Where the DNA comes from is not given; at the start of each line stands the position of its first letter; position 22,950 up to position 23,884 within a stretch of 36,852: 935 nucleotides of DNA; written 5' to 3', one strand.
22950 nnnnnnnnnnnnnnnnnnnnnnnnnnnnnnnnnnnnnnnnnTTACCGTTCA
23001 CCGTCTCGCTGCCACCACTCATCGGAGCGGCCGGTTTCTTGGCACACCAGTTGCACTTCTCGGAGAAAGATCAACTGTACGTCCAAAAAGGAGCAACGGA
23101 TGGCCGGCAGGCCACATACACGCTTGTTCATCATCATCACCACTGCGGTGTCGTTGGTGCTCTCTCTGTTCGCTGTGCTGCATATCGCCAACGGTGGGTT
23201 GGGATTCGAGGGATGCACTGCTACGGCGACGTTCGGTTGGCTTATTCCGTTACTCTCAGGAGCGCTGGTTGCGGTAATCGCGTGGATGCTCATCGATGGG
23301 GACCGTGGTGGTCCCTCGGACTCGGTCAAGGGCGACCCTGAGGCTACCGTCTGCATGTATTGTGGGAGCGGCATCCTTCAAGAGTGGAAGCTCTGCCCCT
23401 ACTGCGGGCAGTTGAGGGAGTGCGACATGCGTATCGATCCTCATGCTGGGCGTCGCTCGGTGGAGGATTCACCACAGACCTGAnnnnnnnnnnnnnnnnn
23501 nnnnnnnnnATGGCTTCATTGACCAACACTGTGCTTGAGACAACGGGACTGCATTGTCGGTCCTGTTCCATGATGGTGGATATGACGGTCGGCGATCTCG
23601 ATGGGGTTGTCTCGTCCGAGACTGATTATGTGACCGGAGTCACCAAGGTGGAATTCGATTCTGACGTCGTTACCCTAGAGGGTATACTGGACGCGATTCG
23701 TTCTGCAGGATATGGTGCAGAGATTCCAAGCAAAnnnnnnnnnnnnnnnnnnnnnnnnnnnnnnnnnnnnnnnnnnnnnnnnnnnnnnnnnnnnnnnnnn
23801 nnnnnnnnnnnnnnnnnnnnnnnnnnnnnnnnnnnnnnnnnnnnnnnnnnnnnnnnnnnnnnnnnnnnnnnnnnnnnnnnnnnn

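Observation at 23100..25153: The sigma-54 target operon is an unrecognised envelope metal/thiol gene set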

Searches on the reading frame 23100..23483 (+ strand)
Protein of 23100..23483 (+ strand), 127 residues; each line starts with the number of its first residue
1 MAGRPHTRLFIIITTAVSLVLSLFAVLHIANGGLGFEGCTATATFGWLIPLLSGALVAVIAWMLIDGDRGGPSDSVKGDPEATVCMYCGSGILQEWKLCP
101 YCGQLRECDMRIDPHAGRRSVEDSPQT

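Call 3: search_protein_families(library=pfam, proteins=[window:23100-23483:+], max_evalue=0.1)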
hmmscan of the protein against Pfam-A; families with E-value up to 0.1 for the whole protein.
window:23100-23483:+ (127 aa): 7 families
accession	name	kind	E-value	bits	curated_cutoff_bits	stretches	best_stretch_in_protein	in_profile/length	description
PF13248.11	Zn_ribbon_3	-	0.00023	21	27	1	83-104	3-24/26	zinc-ribbon domain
PF13240.11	Zn_Ribbon_1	-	0.00038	20.6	25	1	85-103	2-20/23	zinc-ribbon domain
PF12773.13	DZR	-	0.00094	19.7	27.3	1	82-103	24-45/45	Double zinc ribbon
PF18450.7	zf_C2H2_6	-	0.023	15.1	39.2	0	82-89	2-9/28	Zinc Finger domain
PF10276.14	zf-CHCC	-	0.025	15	27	0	95-104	26-35/37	Zinc-finger domain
PF17032.10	Zn_ribbon_15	-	0.032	15.5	28.9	1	79-103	49-73/73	zinc-ribbon family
PF14369.11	Zn_ribbon_19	-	0.08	13.6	30.8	0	80-95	18-34/35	zinc-ribbon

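Call 5: search_protein_families(library=ncbifam, proteins=[window:23100-23483:+], max_evalue=0.1)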
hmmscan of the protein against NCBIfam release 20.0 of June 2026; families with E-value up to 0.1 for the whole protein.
window:23100-23483:+ (127 aa): 0 families

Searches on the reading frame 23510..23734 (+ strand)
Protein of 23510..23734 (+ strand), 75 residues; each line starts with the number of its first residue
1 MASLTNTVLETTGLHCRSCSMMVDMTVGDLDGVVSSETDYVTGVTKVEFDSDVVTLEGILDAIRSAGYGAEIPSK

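Call 3: search_protein_families(library=pfam, proteins=[window:23510-23734:+], max_evalue=0.1)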
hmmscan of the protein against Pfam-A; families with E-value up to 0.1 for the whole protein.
seq(75 aa): 1 family
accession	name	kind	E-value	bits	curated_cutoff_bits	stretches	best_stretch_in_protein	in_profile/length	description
PF00403.32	HMA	-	6.3e-10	39.7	24.8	1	13-68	6-61/62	Heavy-metal-associated domain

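Call 5: search_protein_families(library=ncbifam, proteins=[window:23510-23734:+], max_evalue=0.1)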
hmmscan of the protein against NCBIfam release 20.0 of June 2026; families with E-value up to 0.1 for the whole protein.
seq(75 aa): 16 families
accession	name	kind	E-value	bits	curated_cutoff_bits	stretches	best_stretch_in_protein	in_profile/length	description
NF033795.1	chaper_CopZ_Bs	exception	1e-11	44.9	91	1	7-69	2-64/66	copper chaperone CopZ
NF033556.1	MerTP_fusion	equivalog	1e-11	44.8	180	1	4-69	119-184/186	mercuric transport protein MerTP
NF041115.1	UxxU_metal_bind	equivalog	2.9e-10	40.1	95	1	4-72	3-71/74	metal-binding (seleno)protein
TIGR00003.1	TIGR00003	subfamily_domain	9.2e-10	38.6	62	1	9-70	4-65/66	copper ion binding protein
NF033794.2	chaper_CopZ_Eh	exception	1.2e-08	35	95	1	9-72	4-67/68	copper chaperone CopZ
NF047957.1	CopZ_AFE_1862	equivalog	1.4e-06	28.6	85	1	8-71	2-62/62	CopZ family metallochaperone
TIGR02052.1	MerP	equivalog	3.3e-06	27.5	92.55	1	5-72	22-90/92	mercury resistance system periplasmic binding protein MerP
NF010311.1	PRK13748.1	subfamily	7.1e-06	25.1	600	1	8-72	2-65/560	mercury(II) reductase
NF033781.1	chaper_CopP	exception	1.7e-05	24.9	112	1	8-68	3-62/65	copper-binding metallochaperone CopP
NF045683.1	MerT_CopZ_Se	exception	0.0032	17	375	1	9-72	166-229/235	MerT/CopZ fusion-like heavy metal transport selenoprotein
NF041383.1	Trx_VPGUxxT_two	exception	0.0092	15.7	275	1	18-67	153-204/287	VPGUxxT family thioredoxin-like (seleno)protein, type 2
NF008262.1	PRK11033.1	equivalog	0.0093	14.4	1005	1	10-69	46-103/731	zinc/cadmium/mercury/lead-transporting ATPase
NF007952.0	PRK10671.1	equivalog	0.011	13.9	1316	1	10-72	108-167/838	copper-exporting P-type ATPase CopA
TIGR01003.1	PTS_HPr_family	subfamily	0.05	13.6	47.9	1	1-26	1-26/82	HPr family phosphocarrier protein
NF033775.1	P_type_ZntA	exception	0.051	11.8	1240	1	10-69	53-110/732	Zn(II)/Cd(II)/Pb(II) translocating P-type ATPase ZntA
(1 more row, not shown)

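Call 52: search_solved_structures(query=window:23510-23734:+, max_evalue=0.0001, show_alignments=1)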
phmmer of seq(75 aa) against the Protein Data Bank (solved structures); distinct sequences matched with E-value up to 0.0001: 13.
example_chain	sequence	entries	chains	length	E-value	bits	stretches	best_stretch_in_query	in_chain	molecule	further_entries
7xuk_A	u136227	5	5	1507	2.2e-22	81.6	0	9-65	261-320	Copper-transporting ATPase 2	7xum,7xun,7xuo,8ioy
7si3_A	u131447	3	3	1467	2.6e-12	49.8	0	8-72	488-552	P-type Cu(+) transporter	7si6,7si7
2rop_A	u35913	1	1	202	1.9e-09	40.8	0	9-68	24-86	Copper-transporting ATPase 2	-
1k0v_A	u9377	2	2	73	2.2e-09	40.6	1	8-69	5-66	CopZ | similar to mercuric transport protein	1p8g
2qif_A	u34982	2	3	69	2.5e-09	40.3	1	8-69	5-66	Copper chaperone copZ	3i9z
8q73_A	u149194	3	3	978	1.1e-08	38.4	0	9-73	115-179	Copper-transporting ATPase HMA4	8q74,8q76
6ff2_A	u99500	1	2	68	7.6e-07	32.5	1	6-69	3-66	Copper chaperone CopZ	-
2ew9_A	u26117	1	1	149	7.7e-07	32.5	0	6-72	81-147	Copper-transporting ATPase 2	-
2l3m_A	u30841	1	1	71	1.9e-06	31.3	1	6-69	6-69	Copper-ion-binding protein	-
2rml_A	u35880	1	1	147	3.7e-06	30.4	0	10-71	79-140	Copper-transporting P-type ATPase copA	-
1p6t_A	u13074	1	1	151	5.6e-06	29.8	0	10-71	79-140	Potential copper-transporting ATPase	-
8q75_A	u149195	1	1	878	6.1e-05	26.5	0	9-73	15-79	Copper-transporting ATPase HMA4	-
3dxs_X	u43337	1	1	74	6.1e-05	26.5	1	11-73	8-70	Copper-transporting ATPase RAN1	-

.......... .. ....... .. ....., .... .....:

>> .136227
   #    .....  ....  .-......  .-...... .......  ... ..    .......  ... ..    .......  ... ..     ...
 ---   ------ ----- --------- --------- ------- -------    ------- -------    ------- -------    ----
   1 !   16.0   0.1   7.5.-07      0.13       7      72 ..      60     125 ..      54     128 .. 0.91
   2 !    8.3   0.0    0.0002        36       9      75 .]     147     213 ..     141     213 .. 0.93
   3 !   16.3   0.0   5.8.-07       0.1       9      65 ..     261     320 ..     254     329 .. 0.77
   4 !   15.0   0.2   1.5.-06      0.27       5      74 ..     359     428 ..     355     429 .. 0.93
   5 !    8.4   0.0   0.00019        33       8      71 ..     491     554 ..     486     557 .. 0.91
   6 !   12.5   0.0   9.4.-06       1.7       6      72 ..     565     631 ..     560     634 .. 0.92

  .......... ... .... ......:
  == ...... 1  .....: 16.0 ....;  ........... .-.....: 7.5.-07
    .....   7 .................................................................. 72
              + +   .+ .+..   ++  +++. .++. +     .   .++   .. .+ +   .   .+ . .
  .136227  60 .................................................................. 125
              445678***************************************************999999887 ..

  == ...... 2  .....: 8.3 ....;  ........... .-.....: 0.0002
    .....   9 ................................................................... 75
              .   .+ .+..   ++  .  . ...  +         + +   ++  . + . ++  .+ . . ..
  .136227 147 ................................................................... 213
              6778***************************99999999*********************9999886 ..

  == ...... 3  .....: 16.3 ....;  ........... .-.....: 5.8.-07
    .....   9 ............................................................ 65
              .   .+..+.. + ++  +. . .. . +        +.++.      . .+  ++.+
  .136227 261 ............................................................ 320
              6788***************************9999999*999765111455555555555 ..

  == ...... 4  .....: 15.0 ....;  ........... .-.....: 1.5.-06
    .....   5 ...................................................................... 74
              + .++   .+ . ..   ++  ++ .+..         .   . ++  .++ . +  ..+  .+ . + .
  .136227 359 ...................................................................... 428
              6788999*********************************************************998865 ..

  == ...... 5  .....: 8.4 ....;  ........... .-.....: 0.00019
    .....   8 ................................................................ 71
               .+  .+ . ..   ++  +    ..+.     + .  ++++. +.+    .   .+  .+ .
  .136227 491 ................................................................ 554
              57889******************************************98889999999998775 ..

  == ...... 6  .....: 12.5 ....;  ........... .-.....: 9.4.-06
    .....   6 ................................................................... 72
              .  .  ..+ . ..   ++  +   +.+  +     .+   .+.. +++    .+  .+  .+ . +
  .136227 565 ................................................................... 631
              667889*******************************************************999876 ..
